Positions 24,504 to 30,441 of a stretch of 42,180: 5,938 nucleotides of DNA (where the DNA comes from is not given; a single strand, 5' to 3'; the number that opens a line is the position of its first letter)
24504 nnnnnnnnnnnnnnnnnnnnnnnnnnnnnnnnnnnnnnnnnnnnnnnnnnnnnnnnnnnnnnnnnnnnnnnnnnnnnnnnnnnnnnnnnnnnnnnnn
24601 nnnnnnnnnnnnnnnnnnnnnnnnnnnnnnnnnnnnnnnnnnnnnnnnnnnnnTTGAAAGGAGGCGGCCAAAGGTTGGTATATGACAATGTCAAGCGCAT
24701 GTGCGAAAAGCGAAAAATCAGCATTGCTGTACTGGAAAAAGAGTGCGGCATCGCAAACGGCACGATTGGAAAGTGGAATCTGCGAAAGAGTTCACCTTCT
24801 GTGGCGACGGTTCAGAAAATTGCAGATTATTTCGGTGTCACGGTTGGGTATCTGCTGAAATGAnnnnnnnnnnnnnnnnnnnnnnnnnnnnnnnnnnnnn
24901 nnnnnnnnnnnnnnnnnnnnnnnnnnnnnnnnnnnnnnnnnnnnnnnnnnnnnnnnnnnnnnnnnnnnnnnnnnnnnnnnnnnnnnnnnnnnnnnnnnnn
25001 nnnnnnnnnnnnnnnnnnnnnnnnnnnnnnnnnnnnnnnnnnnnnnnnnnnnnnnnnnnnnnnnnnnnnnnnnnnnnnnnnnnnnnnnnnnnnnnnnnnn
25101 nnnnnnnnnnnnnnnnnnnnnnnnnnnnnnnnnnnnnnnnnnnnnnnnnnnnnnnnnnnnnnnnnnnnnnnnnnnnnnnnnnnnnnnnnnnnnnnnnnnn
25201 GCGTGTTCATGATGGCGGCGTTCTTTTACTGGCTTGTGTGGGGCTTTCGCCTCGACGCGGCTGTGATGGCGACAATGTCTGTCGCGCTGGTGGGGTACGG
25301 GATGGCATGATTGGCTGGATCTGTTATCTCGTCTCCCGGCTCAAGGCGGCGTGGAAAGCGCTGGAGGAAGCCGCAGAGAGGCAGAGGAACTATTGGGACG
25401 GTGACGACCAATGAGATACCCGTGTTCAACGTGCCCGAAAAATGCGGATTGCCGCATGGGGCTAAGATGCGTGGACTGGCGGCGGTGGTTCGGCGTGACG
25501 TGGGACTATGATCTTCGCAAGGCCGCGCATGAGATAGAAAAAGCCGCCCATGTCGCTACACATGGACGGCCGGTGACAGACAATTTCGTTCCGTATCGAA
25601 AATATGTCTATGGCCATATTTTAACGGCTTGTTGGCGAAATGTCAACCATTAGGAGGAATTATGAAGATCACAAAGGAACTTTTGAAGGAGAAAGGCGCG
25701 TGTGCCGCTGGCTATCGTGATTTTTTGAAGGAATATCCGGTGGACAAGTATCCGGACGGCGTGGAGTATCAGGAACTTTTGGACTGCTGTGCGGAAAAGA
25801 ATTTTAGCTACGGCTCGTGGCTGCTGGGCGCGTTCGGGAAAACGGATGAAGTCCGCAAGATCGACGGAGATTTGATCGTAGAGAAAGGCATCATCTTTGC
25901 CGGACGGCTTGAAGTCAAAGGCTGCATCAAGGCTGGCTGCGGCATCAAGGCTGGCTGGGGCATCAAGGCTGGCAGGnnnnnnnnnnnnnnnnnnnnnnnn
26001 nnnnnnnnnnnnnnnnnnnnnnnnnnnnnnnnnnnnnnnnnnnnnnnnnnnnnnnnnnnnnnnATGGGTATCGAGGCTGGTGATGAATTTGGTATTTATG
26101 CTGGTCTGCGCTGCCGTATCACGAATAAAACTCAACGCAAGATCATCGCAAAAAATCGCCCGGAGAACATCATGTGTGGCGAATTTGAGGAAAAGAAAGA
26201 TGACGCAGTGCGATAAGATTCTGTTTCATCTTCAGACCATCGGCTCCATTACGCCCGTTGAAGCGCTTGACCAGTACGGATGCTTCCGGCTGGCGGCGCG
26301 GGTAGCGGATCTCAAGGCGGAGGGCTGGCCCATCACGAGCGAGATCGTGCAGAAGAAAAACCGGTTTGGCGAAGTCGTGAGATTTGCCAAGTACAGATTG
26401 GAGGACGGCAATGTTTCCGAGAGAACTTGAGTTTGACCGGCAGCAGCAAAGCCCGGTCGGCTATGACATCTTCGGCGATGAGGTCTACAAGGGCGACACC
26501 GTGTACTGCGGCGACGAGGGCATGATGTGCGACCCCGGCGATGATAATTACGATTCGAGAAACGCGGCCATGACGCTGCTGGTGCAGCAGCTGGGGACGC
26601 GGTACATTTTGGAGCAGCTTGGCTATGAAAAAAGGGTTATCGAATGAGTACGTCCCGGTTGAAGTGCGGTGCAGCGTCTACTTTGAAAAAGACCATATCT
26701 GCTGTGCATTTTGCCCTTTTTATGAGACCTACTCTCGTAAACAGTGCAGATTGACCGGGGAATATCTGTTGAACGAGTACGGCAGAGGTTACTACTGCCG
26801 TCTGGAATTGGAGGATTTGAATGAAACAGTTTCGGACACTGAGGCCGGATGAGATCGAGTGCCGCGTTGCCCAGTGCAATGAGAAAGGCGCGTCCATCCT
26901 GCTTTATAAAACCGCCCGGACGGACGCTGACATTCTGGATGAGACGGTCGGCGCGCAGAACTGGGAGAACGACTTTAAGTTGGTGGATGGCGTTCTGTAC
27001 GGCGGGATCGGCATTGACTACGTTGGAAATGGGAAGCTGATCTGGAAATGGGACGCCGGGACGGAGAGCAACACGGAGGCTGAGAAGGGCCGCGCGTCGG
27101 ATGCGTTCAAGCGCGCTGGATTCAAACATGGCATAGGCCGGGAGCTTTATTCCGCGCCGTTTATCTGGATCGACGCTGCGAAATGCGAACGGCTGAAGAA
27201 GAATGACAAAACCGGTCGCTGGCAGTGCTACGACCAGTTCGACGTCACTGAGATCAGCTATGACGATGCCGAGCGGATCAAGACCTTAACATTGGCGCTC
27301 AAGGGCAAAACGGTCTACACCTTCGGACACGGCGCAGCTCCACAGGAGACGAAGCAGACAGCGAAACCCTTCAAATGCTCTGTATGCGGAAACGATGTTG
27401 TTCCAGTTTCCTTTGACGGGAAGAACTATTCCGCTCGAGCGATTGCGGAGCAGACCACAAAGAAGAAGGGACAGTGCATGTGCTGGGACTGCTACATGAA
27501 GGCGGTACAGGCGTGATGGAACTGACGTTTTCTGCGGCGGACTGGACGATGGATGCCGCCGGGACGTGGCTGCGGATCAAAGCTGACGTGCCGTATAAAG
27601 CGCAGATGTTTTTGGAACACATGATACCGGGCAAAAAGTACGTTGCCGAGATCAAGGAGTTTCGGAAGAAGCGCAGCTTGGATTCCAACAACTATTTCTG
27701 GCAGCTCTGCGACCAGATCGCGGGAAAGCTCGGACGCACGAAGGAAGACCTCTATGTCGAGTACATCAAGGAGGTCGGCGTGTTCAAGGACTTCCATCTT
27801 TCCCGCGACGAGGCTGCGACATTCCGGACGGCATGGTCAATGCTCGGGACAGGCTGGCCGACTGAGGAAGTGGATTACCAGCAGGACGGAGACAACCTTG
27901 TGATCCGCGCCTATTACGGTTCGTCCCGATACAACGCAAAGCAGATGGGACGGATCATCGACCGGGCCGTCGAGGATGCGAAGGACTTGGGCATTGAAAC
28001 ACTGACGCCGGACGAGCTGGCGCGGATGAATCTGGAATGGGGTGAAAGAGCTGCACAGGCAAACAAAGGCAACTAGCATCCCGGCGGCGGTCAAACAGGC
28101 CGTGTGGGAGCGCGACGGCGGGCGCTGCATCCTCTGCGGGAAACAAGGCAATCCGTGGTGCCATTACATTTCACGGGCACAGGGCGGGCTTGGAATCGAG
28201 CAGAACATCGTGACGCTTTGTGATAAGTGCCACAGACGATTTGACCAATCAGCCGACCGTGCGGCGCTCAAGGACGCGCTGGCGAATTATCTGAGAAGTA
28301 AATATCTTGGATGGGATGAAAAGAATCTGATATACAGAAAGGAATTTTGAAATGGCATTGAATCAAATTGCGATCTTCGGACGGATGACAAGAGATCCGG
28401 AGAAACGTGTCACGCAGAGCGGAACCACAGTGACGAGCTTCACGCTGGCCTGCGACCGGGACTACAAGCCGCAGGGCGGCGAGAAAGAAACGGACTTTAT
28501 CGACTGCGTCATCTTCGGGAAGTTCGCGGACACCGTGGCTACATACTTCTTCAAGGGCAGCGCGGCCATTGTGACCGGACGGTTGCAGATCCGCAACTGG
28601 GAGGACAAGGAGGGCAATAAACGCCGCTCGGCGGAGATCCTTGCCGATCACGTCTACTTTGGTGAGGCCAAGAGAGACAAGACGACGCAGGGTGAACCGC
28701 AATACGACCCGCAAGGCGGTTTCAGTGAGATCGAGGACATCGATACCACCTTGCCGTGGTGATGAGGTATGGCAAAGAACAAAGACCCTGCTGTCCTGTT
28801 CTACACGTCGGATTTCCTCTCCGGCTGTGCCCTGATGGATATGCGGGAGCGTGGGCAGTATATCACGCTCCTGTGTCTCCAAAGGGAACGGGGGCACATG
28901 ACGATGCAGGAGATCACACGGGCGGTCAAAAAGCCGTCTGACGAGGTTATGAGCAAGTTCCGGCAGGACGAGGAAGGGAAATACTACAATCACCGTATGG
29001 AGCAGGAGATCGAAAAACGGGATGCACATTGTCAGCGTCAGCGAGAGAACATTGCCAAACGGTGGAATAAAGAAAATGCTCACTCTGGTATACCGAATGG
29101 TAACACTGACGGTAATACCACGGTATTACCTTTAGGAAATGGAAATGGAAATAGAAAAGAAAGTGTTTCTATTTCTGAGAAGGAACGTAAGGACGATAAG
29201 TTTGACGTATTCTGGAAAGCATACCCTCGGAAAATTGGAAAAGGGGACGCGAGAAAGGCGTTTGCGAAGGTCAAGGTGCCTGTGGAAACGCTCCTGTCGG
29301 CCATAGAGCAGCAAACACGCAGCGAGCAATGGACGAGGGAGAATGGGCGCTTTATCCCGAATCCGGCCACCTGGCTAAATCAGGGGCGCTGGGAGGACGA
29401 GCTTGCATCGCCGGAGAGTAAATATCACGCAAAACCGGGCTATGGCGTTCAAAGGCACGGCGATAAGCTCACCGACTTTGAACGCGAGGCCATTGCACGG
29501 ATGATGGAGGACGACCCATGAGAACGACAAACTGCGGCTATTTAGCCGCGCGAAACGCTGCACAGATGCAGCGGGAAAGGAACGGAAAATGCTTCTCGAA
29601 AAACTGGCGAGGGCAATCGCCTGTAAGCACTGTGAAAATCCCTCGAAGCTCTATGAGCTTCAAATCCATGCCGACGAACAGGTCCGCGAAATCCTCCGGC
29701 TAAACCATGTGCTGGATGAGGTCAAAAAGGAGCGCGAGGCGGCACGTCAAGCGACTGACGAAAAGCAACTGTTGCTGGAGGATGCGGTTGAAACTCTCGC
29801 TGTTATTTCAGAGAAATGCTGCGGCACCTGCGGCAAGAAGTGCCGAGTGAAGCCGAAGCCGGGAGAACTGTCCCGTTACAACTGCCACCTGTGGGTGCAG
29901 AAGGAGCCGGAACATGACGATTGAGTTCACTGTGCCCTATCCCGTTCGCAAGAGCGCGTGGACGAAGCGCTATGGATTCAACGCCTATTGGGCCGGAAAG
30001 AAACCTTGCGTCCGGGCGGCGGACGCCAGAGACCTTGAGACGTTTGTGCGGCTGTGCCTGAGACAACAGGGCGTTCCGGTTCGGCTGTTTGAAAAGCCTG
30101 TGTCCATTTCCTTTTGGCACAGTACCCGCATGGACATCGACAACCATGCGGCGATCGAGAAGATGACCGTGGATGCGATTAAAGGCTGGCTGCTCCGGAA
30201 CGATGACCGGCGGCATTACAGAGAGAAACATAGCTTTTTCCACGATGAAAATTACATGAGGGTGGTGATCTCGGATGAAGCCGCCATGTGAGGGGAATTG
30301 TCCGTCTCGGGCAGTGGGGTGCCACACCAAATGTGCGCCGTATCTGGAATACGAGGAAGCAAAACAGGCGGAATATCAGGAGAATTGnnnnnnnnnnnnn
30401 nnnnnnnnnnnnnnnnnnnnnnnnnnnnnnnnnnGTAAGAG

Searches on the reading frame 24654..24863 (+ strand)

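Call 79: search_protein_families(library=ncbifam, proteins=[window:24654-24863:+], max_evalue=0.01)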
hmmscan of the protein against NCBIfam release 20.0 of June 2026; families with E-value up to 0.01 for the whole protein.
window:24654-24863:+ (69 aa): 3 families
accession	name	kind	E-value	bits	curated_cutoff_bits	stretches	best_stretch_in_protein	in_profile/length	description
NF041951.1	phage_RstR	subfamily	2.5e-05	24.5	80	1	12-68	6-62/108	RstR family transcriptional repressor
NF003162.0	PRK04140.1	equivalog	0.0066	15.5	263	1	12-63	130-181/317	transcriptional regulator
NF007408.0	PRK09943.1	equivalog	0.0083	15.7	211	1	17-64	16-63/185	HTH-type transcriptional regulator PuuR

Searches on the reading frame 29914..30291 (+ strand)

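Call 10: search_protein_families(library=pfam, proteins=[window:29914-30291:+], max_evalue=0.1)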
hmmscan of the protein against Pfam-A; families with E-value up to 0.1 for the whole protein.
window:29914-30291:+ (125 aa): 1 family
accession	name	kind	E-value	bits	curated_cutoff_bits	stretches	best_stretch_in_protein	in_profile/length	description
PF05866.16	RusA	-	0.0059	17.6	22.8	1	68-111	75-114/124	Endodeoxyribonuclease RusA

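Call 11: search_protein_families(library=phrogs, proteins=[window:29914-30291:+], max_evalue=0.01)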
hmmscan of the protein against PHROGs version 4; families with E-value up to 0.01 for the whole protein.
window:29914-30291:+ (125 aa): 3 families
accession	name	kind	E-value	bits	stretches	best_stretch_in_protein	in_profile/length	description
phrog_1682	-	DNA, RNA and nucleotide metabolism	4.9e-06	27.1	1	41-120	61-141/387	RusA-like Holliday junction resolvase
phrog_4632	-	DNA, RNA and nucleotide metabolism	9e-05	23.3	1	15-91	34-108/171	RusA-like Holliday junction resolvase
phrog_34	-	DNA, RNA and nucleotide metabolism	0.0025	18.5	1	1-103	73-173/259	RusA-like Holliday junction resolvase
